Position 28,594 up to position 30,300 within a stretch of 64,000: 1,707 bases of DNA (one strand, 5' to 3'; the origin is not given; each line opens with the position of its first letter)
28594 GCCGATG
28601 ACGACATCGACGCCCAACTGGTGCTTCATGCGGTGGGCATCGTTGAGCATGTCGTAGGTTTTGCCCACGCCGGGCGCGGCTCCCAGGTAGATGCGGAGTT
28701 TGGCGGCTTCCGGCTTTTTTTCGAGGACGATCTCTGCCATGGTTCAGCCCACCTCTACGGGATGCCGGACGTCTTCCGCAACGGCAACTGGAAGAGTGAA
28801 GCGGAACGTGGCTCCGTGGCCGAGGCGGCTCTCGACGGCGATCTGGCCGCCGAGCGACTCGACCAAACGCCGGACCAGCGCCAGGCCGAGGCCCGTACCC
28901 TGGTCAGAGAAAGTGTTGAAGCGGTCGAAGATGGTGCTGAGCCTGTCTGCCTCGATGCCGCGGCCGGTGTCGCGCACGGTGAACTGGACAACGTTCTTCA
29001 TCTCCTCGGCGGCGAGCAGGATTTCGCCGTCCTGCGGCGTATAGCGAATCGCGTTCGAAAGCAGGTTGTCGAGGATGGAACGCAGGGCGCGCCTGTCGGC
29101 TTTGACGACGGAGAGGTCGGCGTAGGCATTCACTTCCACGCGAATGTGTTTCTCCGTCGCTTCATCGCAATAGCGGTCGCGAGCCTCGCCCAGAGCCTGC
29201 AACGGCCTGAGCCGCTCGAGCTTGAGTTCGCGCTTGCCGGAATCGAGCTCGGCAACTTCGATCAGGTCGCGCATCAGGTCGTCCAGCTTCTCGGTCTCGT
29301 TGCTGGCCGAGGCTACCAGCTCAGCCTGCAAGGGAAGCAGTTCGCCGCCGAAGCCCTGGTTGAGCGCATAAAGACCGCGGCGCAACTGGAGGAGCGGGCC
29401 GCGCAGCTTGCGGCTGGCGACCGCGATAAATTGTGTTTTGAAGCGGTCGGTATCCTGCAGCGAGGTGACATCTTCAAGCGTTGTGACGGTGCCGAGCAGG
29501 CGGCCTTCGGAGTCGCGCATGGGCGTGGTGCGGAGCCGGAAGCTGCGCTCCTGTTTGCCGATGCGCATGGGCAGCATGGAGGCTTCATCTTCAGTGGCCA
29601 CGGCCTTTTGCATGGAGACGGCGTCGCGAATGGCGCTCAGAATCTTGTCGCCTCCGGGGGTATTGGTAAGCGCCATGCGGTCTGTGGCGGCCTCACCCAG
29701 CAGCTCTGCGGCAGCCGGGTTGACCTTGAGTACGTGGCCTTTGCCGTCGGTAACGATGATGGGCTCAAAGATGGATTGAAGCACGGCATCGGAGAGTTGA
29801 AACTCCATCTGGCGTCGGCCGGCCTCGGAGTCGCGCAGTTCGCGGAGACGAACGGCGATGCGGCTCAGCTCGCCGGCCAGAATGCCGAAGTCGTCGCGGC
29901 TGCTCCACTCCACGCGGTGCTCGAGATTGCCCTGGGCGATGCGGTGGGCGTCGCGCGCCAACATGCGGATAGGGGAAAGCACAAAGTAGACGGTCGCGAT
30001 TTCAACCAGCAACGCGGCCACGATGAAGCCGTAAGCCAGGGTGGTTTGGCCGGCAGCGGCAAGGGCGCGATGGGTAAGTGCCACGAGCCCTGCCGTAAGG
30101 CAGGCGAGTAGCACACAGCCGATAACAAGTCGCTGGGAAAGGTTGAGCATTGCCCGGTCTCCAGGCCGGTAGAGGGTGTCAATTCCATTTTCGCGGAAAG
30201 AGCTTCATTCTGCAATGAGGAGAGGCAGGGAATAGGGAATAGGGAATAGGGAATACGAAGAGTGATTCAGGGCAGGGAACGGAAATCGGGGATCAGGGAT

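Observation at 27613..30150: Split KdpD-like sensor paired with a histidine pseudokinase, with no kdpE or kdpFABC nearby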

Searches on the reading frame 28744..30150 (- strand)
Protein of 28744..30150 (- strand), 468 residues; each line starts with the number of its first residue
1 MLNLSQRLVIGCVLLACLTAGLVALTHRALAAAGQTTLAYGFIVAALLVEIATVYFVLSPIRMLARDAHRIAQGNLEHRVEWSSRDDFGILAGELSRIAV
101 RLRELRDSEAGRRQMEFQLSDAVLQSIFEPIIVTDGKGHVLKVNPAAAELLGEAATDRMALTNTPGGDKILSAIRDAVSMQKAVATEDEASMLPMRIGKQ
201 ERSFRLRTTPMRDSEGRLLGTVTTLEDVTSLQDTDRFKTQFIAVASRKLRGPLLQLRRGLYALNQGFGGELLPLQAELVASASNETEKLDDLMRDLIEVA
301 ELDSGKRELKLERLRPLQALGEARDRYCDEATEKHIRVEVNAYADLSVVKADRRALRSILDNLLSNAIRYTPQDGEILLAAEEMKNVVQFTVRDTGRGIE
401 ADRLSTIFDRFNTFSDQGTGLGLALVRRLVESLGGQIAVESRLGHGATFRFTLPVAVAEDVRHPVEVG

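Call 3: search_protein_families(library=pfam, proteins=[window:28744-30150:-], max_evalue=0.01)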
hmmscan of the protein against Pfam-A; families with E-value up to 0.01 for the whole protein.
window:28744-30150:- (468 aa): 11 families
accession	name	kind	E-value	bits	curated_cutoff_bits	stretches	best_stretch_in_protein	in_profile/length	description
PF02518.31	HATPase_c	-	1e-28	100.4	26.4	1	352-456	2-110/111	Histidine kinase-, DNA gyrase B-, and HSP90-like ATPase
PF08448.16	PAS_4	-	1.5e-09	38.5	23.1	1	127-231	4-108/110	PAS fold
PF00989.32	PAS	-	3.6e-07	30.6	22.6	1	121-228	4-113/113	PAS fold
PF13426.13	PAS_9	-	3.9e-07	30.7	27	1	130-229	3-102/103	PAS domain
PF13581.12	HATPase_c_2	-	4.5e-06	27.1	27.4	1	336-433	11-112/127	Histidine kinase-like ATPase domain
PF00672.30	HAMP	-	1.6e-05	25.6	25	1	57-103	6-52/53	HAMP domain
PF00512.31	HisKA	-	0.00024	21.5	26.9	1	238-305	2-66/66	His Kinase A (phospho-acceptor) domain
PF14501.12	HATPase_c_5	-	0.00035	20.9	22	1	355-441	5-90/102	GHKL domain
PF13188.13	PAS_8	-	0.00055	20.2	21.8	1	126-153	9-37/65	PAS domain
PF13596.12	PAS_10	-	0.0041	18.2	22.1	0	184-229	63-106/106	PAS domain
PF24820.1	Diguanyl_cycl_sensor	-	0.009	16.4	28.1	0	124-155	2-33/109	Diguanylate cyclase-like sensor domain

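Call 4: search_protein_families(library=ncbifam, proteins=[window:28744-30150:-], max_evalue=0.01)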
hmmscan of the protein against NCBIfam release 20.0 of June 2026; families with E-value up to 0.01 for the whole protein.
window:28744-30150:- (468 aa): 89 families (the best 25 are shown)
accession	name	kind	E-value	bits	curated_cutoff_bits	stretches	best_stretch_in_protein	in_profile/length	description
NF033092.0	HK_WalK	equivalog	1.7e-63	215.1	725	1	48-455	192-594/594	cell wall metabolism sensor histidine kinase WalK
NF046044.1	PnpS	equivalog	1.5e-58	198.7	400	1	60-454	1-390/390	two-component system histidine kinase PnpS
TIGR02966.1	phoR_proteo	equivalog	1.7e-47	162.1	334.2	1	122-453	10-333/333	phosphate regulon sensor histidine kinase PhoR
NF008468.0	PRK11360.1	equivalog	3.3e-42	144.7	646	1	39-458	198-611/616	two-component system sensor histidine kinase AtoS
NF045911.1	TCSHisKinNblS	equivalog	1.7e-40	139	1000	1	47-455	192-620/621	two-component system sensor histidine kinase NblS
NF041832.1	near_NosP_CTERM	subfamily_domain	1.5e-39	136.2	400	1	237-461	6-231/370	NahK/ErcS family hybrid sensor histidine kinase/response regulator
NF006800.0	PRK09303.1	equivalog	3.9e-35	121.5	342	1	227-456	140-378/383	histidine kinase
NF012163.2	BaeS_SmeS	equivalog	4.9e-35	121.3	500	2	229-441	231-445/457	sensor histidine kinase efflux regulator BaeS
TIGR02956.1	TMAO_torS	equivalog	1.4e-34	119.4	676.5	1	233-462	459-689/967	TMAO reductase system sensor histidine kinase/response regulator TorS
NF041880.1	EPS_EpsF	equivalog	2.2e-34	118.8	900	1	186-454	216-492/492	response regulator EpsF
NF040691.1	MtrAB_MtrB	equivalog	2.3e-34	119.3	450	2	227-462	260-499/507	MtrAB system histidine kinase MtrB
NF011874.0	PRK15347.1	equivalog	1.3e-32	112.8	852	1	236-457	396-616/921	two component system sensor kinase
NF007688.0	PRK10364.1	equivalog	1.1e-31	110.1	479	1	329-458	325-454/460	two-component system sensor histidine kinase ZraS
NF008302.0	PRK11091.1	equivalog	3.5e-31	108.2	838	1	194-460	233-510/779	aerobic respiration two-component sensor histidine kinase ArcB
NF008312.0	PRK11100.1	equivalog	5.5e-31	107.9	356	1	276-455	291-474/477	two-component system sensor histidine kinase CreC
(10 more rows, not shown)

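Call 6: find_encoding_contigs(protein=window:28744-30150:-, flank=10000, max_places=6)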
Protein window:28744-30150:- (468 aa): no gene with exactly this product is on record in the collection.

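Call 7: find_homologous_proteins(query=window:28744-30150:-, max_evalue=1e-20)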
Query window:28744-30150:- (468 aa): 3305 proteins with E <= 1e-20 among 8000 candidates; the best 120 are listed.
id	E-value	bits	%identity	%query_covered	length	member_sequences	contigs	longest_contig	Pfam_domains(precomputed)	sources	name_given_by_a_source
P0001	2.2e-283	957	96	100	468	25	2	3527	PF00672.31,PF13426.14,PF13581.13,PF08448.17,PF02518.32,PF00989.32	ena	-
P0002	1.3e-276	935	93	100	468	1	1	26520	PF13426.14,PF13581.13,PF08448.17,PF02518.32,PF00989.32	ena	-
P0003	5.5e-273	923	92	100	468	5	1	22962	PF00672.31,PF13426.14,PF13581.13,PF08448.17,PF02518.32,PF00989.32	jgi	jgi:two-component system, NtrC family, sensor histidine kinase KinB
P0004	1.5e-270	915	90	100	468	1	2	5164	PF00672.31,PF13426.14,PF13581.13,PF08448.17,PF02518.32,PF00989.32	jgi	jgi:NtrC-family two-component system sensor histidine kinase KinB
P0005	2.9e-270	914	90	100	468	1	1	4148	PF00672.31,PF13426.14,PF13581.13,PF08448.17,PF02518.32,PF00989.32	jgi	jgi:NtrC-family two-component system sensor histidine kinase KinB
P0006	2.1e-269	911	91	100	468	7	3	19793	PF00672.31,PF13426.14,PF13581.13,PF08448.17,PF02518.32,PF00512.32,PF00989.32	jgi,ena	jgi:signal transduction histidine kinase/HAMP domain-containing protein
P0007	7.5e-269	910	91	100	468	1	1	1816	PF13426.14,PF13581.13,PF08448.17,PF02518.32,PF00989.32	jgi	jgi:NtrC-family two-component system sensor histidine kinase KinB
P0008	9.1e-269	909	91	100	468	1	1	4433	PF00672.31,PF13426.14,PF13581.13,PF08448.17,PF02518.32,PF00512.32,PF00989.32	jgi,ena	-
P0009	3.0e-268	908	91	100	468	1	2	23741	PF13426.14,PF13581.13,PF08448.17,PF02518.32,PF00512.32,PF00989.32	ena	-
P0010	5.5e-268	907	90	100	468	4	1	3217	PF13426.14,PF13581.13,PF08448.17,PF02518.32,PF00989.32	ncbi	-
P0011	6.1e-268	907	90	100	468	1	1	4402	PF00672.31,PF13426.14,PF13581.13,PF08448.17,PF02518.32,PF00989.32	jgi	jgi:NtrC-family two-component system sensor histidine kinase KinB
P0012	2.7e-267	904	90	100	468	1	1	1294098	PF00672.31,PF13426.14,PF13581.13,PF08448.17,PF02518.32,PF00512.32,PF00989.32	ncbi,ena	-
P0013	2.8e-267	904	90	100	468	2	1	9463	PF00672.31,PF13426.14,PF13581.13,PF08448.17,PF02518.32,PF00989.32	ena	-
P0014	3.3e-267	904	90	100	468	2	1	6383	PF00672.31,PF13426.14,PF13581.13,PF08448.17,PF02518.32,PF00512.32,PF00989.32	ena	-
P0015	3.6e-267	904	90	100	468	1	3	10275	PF13426.14,PF13581.13,PF08448.17,PF02518.32,PF00989.32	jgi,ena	jgi:signal transduction histidine kinase/HAMP domain-containing protein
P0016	4.8e-267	904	90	100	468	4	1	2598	PF00672.31,PF13426.14,PF08448.17,PF02518.32,PF00512.32,PF00989.32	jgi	jgi:signal transduction histidine kinase/HAMP domain-containing protein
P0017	6.3e-267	903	90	100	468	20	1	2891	PF00672.31,PF13426.14,PF08448.17,PF02518.32,PF00512.32,PF00989.32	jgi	jgi:NtrC-family two-component system sensor histidine kinase KinB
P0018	7.4e-267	903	90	100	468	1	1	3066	PF00672.31,PF13426.14,PF13581.13,PF08448.17,PF02518.32,PF00512.32,PF00989.32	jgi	jgi:NtrC-family two-component system sensor histidine kinase KinB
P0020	1.0e-266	903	90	100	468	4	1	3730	PF00672.31,PF13426.14,PF13581.13,PF08448.17,PF02518.32,PF00512.32,PF00989.32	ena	-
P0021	1.6e-266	902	90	100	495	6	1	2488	PF00672.31,PF13426.14,PF13581.13,PF08448.17,PF02518.32,PF00989.32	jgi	jgi:signal transduction histidine kinase/HAMP domain-containing protein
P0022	2.2e-266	901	89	100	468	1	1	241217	PF00672.31,PF13426.14,PF13581.13,PF08448.17,PF02518.32,PF00989.32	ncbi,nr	ncbi:MAG: ATP-binding protein [Terracidiphilus sp.]|nr:ATP-binding protein [Terracidiphilus sp.]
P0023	3.3e-266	901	89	100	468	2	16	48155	PF00672.31,PF13426.14,PF13581.13,PF08448.17,PF02518.32,PF00989.32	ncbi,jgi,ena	jgi:signal transduction histidine kinase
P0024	3.4e-266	901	90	100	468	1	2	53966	PF00672.31,PF13426.14,PF13581.13,PF08448.17,PF02518.32,PF00512.32,PF00989.32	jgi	jgi:NtrC-family two-component system sensor histidine kinase KinB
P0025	1.4e-265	899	90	100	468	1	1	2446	PF00672.31,PF13426.14,PF13581.13,PF08448.17,PF02518.32,PF00512.32,PF00989.32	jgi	jgi:signal transduction histidine kinase/HAMP domain-containing protein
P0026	2.8e-265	898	90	100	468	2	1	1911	PF00672.31,PF13426.14,PF13581.13,PF08448.17,PF02518.32,PF00512.32,PF00989.32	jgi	-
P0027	3.8e-265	897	89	100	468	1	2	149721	PF13596.13,PF00672.31,PF13426.14,PF13581.13,PF08448.17,PF02518.32,PF00989.32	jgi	jgi:two-component system, NtrC family, sensor histidine kinase KinB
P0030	2.6e-264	895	90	100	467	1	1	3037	PF00672.31,PF13426.14,PF13581.13,PF08448.17,PF02518.32,PF00512.32,PF00989.32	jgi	jgi:two-component system, NtrC family, sensor histidine kinase KinB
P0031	3.5e-264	894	89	100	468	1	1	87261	PF00672.31,PF13426.14,PF13581.13,PF08448.17,PF02518.32,PF00512.32,PF00989.32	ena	-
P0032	4.1e-263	891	89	100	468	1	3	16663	PF00672.31,PF13426.14,PF13581.13,PF08448.17,PF02518.32,PF00512.32,PF00989.32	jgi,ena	-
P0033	4.9e-262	887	88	100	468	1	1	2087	PF00672.31,PF13426.14,PF13581.13,PF08448.17,PF02518.32,PF00989.32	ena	-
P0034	5.4e-262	887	89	100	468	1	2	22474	PF00672.31,PF13426.14,PF13581.13,PF08448.17,PF02518.32,PF00989.32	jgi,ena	-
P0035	6.6e-262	887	89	100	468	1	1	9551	PF00672.31,PF13426.14,PF13581.13,PF08448.17,PF02518.32,PF00989.32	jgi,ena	jgi:two-component system, NtrC family, sensor histidine kinase KinB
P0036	1.2e-261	886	88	100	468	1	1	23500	PF00672.31,PF13426.14,PF13581.13,PF08448.17,PF02518.32,PF00989.32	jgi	jgi:signal transduction histidine kinase/HAMP domain-containing protein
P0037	4.9e-261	884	89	100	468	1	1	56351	PF00672.31,PF13426.14,PF13581.13,PF08448.17,PF02518.32,PF00989.32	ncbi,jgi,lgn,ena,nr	ncbi:MAG TPA: ATP-binding protein [Terracidiphilus sp.]|nr:ATP-binding protein [Terracidiphilus sp.]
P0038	7.5e-261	883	89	100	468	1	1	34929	PF00672.31,PF13426.14,PF13581.13,PF08448.17,PF02518.32,PF00989.32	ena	-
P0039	1.3e-260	882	88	100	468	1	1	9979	PF00672.31,PF13426.14,PF13581.13,PF08448.17,PF02518.32,PF00989.32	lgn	-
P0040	1.4e-260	882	87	100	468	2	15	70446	PF00672.31,PF13426.14,PF08448.17,PF02518.32,PF00989.32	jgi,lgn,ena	-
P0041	3.2e-260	881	87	100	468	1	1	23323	PF00672.31,PF13426.14,PF13581.13,PF08448.17,PF02518.32,PF00989.32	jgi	jgi:two-component system, NtrC family, sensor histidine kinase KinB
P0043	1.3e-259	879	88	100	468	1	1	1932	PF00672.31,PF13426.14,PF13581.13,PF08448.17,PF02518.32,PF00512.32,PF00989.32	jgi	-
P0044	6.8e-259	877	87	100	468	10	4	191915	PF00672.31,PF13426.14,PF08448.17,PF02518.32,PF00989.32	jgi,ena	jgi:signal transduction histidine kinase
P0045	2.6e-258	875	87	100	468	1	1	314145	PF00672.31,PF13426.14,PF13581.13,PF08448.17,PF02518.32,PF00512.32,PF00989.32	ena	-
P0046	6.3e-258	874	87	100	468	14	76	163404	PF00672.31,PF13426.14,PF13581.13,PF08448.17,PF02518.32,PF00989.32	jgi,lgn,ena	jgi:signal transduction histidine kinase/HAMP domain-containing protein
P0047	7.9e-258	873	87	100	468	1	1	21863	PF00672.31,PF13426.14,PF13581.13,PF08448.17,PF02518.32,PF00989.32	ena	-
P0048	9.0e-258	873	87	100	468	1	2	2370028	PF00672.31,PF13426.14,PF13581.13,PF08448.17,PF02518.32,PF00512.32,PF00989.32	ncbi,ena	ncbi:MAG: ATP-binding protein [Terracidiphilus sp.]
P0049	9.6e-258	873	87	100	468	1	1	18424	PF00672.31,PF13426.14,PF13581.13,PF08448.17,PF02518.32,PF00512.32,PF00989.32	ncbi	ncbi:MAG: ATP-binding protein [Terracidiphilus sp.]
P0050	2.8e-257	871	87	100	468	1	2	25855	PF00672.31,PF13426.14,PF13581.13,PF08448.17,PF02518.32,PF00989.32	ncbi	-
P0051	3.5e-257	871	87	100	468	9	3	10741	PF00672.31,PF13426.14,PF13581.13,PF08448.17,PF02518.32,PF00989.32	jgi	jgi:signal transduction histidine kinase/HAMP domain-containing protein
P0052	5.3e-257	870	86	100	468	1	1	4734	PF00672.31,PF13426.14,PF13581.13,PF08448.17,PF02518.32,PF00989.32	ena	-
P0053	5.9e-257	870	87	100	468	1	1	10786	PF00672.31,PF13426.14,PF13581.13,PF08448.17,PF02518.32,PF00989.32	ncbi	-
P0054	6.9e-257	870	87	100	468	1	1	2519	PF00672.31,PF13426.14,PF13581.13,PF08448.17,PF02518.32,PF00989.32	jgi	jgi:NtrC-family two-component system sensor histidine kinase KinB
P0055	1.7e-256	869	86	100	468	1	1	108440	PF00672.31,PF13426.14,PF08448.17,PF02518.32,PF00989.32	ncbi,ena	-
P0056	3.4e-256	868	86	100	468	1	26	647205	PF00672.31,PF13426.14,PF08448.17,PF02518.32,PF00989.32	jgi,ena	jgi:signal transduction histidine kinase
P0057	3.7e-256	868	87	100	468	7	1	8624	PF00672.31,PF13426.14,PF08448.17,PF02518.32,PF00989.32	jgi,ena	jgi:NtrC-family two-component system sensor histidine kinase KinB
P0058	3.9e-256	868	87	100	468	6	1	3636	PF00672.31,PF13426.14,PF13581.13,PF08448.17,PF02518.32,PF00989.32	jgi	-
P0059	4.1e-256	868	87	100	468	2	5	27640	PF00672.31,PF13426.14,PF13581.13,PF08448.17,PF02518.32,PF00512.32,PF00989.32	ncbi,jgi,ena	jgi:signal transduction histidine kinase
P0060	7.2e-256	867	87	100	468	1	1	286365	PF00672.31,PF13426.14,PF13581.13,PF08448.17,PF02518.32,PF00989.32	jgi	jgi:NtrC-family two-component system sensor histidine kinase KinB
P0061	1.1e-255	866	86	100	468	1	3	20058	PF00672.31,PF13426.14,PF08448.17,PF02518.32,PF00989.32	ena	-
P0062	1.5e-255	866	86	100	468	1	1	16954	PF00672.31,PF13426.14,PF13581.13,PF08448.17,PF02518.32,PF00512.32,PF00989.32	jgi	-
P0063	1.8e-255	865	86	100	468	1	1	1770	PF00672.31,PF13426.14,PF13581.13,PF08448.17,PF02518.32,PF00989.32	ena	-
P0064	2.2e-255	865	86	100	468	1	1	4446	PF00672.31,PF13426.14,PF08448.17,PF02518.32,PF00989.32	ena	-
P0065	2.6e-255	865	85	100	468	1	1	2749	PF00672.31,PF13426.14,PF13581.13,PF08448.17,PF02518.32,PF00989.32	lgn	-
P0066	2.8e-255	865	86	100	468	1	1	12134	PF00672.31,PF13426.14,PF13581.13,PF08448.17,PF02518.32,PF00989.32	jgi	jgi:signal transduction histidine kinase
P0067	3.0e-255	865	85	100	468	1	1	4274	PF00672.31,PF13426.14,PF08448.17,PF02518.32,PF00989.32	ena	-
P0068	3.1e-255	865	85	100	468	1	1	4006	PF00672.31,PF13581.13,PF08448.17,PF02518.32,PF00512.32,PF00989.32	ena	-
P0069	3.1e-255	865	85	100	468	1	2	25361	PF00672.31,PF13426.14,PF08448.17,PF02518.32,PF00989.32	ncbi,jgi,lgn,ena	jgi:signal transduction histidine kinase/HAMP domain-containing protein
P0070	3.3e-255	865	86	100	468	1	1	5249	PF00672.31,PF13426.14,PF13581.13,PF08448.17,PF02518.32,PF00512.32,PF00989.32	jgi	jgi:signal transduction histidine kinase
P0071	3.5e-255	865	85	100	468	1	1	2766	PF00672.31,PF13426.14,PF13581.13,PF08448.17,PF02518.32,PF00989.32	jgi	-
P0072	3.7e-255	864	85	100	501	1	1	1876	PF00672.31,PF13581.13,PF08448.17,PF02518.32,PF00989.32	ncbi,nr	ncbi:MAG: PAS domain-containing protein [Acidobacteriota bacterium]|nr:PAS domain-containing protein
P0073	4.0e-255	864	86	100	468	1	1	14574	PF00672.31,PF13426.14,PF08448.17,PF02518.32,PF00989.32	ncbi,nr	ncbi:MAG: ATP-binding protein [Terracidiphilus sp.]|nr:ATP-binding protein [Terracidiphilus sp.]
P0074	5.1e-255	864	85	100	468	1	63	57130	PF00672.31,PF13426.14,PF13581.13,PF08448.17,PF02518.32,PF00512.32,PF00989.32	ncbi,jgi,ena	jgi:signal transduction histidine kinase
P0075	6.0e-255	864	85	100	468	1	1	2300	PF00672.31,PF13426.14,PF13581.13,PF08448.17,PF02518.32,PF00989.32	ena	-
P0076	7.3e-255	863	86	100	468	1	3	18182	PF00672.31,PF13426.14,PF13581.13,PF08448.17,PF02518.32,PF00989.32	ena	-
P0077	7.8e-255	863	86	100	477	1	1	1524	PF00672.31,PF13426.14,PF13581.13,PF08448.17,PF02518.32,PF00989.32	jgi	-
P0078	9.7e-255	863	85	100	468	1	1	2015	PF00672.31,PF08448.17,PF02518.32,PF00989.32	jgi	jgi:signal transduction histidine kinase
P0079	9.7e-255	863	86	100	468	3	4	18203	PF00672.31,PF13426.14,PF13581.13,PF08448.17,PF02518.32,PF00989.32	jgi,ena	jgi:signal transduction histidine kinase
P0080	1.2e-254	863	86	100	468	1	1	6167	PF00672.31,PF13426.14,PF13581.13,PF08448.17,PF02518.32,PF00989.32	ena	-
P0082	1.3e-254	863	85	100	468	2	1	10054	PF00672.31,PF08448.17,PF02518.32,PF00989.32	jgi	jgi:NtrC-family two-component system sensor histidine kinase KinB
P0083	1.4e-254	863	86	100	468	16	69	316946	PF00672.31,PF13426.14,PF08448.17,PF02518.32,PF00989.32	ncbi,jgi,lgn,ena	ncbi:MAG: ATP-binding protein [Terracidiphilus sp.]|jgi:signal transduction histidine kinase/HAMP do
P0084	1.4e-254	862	86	100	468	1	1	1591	PF00672.31,PF13426.14,PF08448.17,PF02518.32,PF00989.32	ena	-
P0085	1.6e-254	862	86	100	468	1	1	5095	PF00672.31,PF13426.14,PF08448.17,PF02518.32,PF00989.32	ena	-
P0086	1.7e-254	862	86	100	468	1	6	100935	PF00672.31,PF13426.14,PF13581.13,PF08448.17,PF02518.32,PF00989.32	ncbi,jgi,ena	jgi:signal transduction histidine kinase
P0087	1.7e-254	862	85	100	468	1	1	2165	PF00672.31,PF13426.14,PF08448.17,PF02518.32,PF00989.32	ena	-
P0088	1.7e-254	862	86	100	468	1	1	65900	PF00672.31,PF13426.14,PF13581.13,PF08448.17,PF02518.32,PF00989.32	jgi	jgi:signal transduction histidine kinase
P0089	1.9e-254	862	85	100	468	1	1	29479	PF00672.31,PF13426.14,PF13581.13,PF08448.17,PF02518.32,PF00512.32,PF00989.32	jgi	jgi:signal transduction histidine kinase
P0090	2.1e-254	862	85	100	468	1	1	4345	PF00672.31,PF13426.14,PF08448.17,PF02518.32,PF00989.32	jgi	-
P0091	2.1e-254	862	86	100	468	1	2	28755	PF00672.31,PF13426.14,PF13581.13,PF08448.17,PF02518.32,PF00989.32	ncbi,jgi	ncbi:MAG: ATP-binding protein [Terracidiphilus sp.]|jgi:signal transduction histidine kinase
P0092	2.1e-254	862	86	100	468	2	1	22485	PF00672.31,PF13426.14,PF13581.13,PF08448.17,PF02518.32,PF00989.32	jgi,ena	jgi:signal transduction histidine kinase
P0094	3.1e-254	861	85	100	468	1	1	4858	PF00672.31,PF13426.14,PF13581.13,PF08448.17,PF02518.32,PF00989.32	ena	-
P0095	3.1e-254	861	85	100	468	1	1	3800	PF00672.31,PF13426.14,PF13581.13,PF08448.17,PF02518.32,PF00989.32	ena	-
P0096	3.5e-254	861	86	100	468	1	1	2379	PF00672.31,PF13426.14,PF13581.13,PF08448.17,PF02518.32,PF00989.32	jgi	jgi:signal transduction histidine kinase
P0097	3.5e-254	861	85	100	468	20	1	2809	PF00672.31,PF13426.14,PF08448.17,PF02518.32,PF00989.32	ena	-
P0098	3.6e-254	861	85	100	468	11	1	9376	PF00672.31,PF13426.14,PF08448.17,PF02518.32,PF00989.32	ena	-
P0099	4.0e-254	861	85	100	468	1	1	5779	PF00672.31,PF13426.14,PF13581.13,PF08448.17,PF02518.32,PF00989.32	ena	-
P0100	4.3e-254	861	85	100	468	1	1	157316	PF00672.31,PF13426.14,PF13581.13,PF08448.17,PF02518.32,PF00989.32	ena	-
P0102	5.0e-254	861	85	100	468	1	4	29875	PF00672.31,PF13581.13,PF08448.17,PF02518.32,PF00989.32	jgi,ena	-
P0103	6.6e-254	860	85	100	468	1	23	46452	PF00672.31,PF13426.14,PF13581.13,PF08448.17,PF02518.32,PF00989.32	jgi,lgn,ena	jgi:signal transduction histidine kinase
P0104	7.2e-254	860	85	100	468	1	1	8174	PF00672.31,PF13426.14,PF13581.13,PF08448.17,PF02518.32,PF00989.32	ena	-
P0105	8.3e-254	860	85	100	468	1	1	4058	PF00672.31,PF13426.14,PF13581.13,PF08448.17,PF02518.32,PF00989.32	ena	-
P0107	1.1e-253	860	86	100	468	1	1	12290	PF00672.31,PF13426.14,PF13581.13,PF08448.17,PF02518.32,PF00989.32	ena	-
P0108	1.1e-253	860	85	100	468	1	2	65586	PF00672.31,PF13426.14,PF13581.13,PF08448.17,PF02518.32,PF00989.32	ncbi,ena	ncbi:MAG: sensor histidine kinase [Terracidiphilus sp.]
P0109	1.1e-253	860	85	100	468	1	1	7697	PF00672.31,PF13426.14,PF13581.13,PF08448.17,PF02518.32,PF00989.32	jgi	jgi:signal transduction histidine kinase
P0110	1.2e-253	859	86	100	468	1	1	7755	PF00672.31,PF13426.14,PF13581.13,PF08448.17,PF02518.32,PF00989.32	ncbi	ncbi:MAG TPA: ATP-binding protein [Terracidiphilus sp.]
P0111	1.2e-253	859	85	100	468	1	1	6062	PF00672.31,PF13426.14,PF13581.13,PF08448.17,PF02518.32,PF00989.32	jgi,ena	jgi:NtrC-family two-component system sensor histidine kinase KinB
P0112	1.3e-253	859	85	100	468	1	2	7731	PF00672.31,PF13426.14,PF13581.13,PF08448.17,PF02518.32,PF00989.32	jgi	jgi:NtrC-family two-component system sensor histidine kinase KinB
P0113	1.3e-253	859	85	100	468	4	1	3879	PF00672.31,PF13426.14,PF08448.17,PF02518.32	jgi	jgi:signal transduction histidine kinase/HAMP domain-containing protein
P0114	1.4e-253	859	87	100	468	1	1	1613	PF00672.31,PF13426.14,PF08448.17,PF02518.32,PF00989.32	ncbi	-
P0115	1.4e-253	859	86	100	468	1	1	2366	PF00672.31,PF13426.14,PF13581.13,PF08448.17,PF02518.32,PF00989.32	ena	-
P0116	1.6e-253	859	85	100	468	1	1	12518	PF00672.31,PF13426.14,PF13581.13,PF08448.17,PF02518.32,PF00989.32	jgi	jgi:signal transduction histidine kinase/HAMP domain-containing protein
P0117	1.9e-253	859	86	100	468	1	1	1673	PF00672.31,PF13426.14,PF08448.17,PF02518.32,PF00989.32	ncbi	-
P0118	2.0e-253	859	86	100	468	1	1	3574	PF00672.31,PF13426.14,PF13581.13,PF08448.17,PF02518.32,PF00989.32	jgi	jgi:two-component system, NtrC family, sensor histidine kinase KinB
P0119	2.1e-253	859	85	100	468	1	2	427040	PF00672.31,PF13426.14,PF13581.13,PF08448.17,PF02518.32,PF00989.32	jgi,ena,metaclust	metaclust:\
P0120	2.7e-253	858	85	100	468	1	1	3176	PF00672.31,PF13426.14,PF13581.13,PF08448.17,PF02518.32,PF00989.32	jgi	jgi:two-component system, NtrC family, sensor histidine kinase KinB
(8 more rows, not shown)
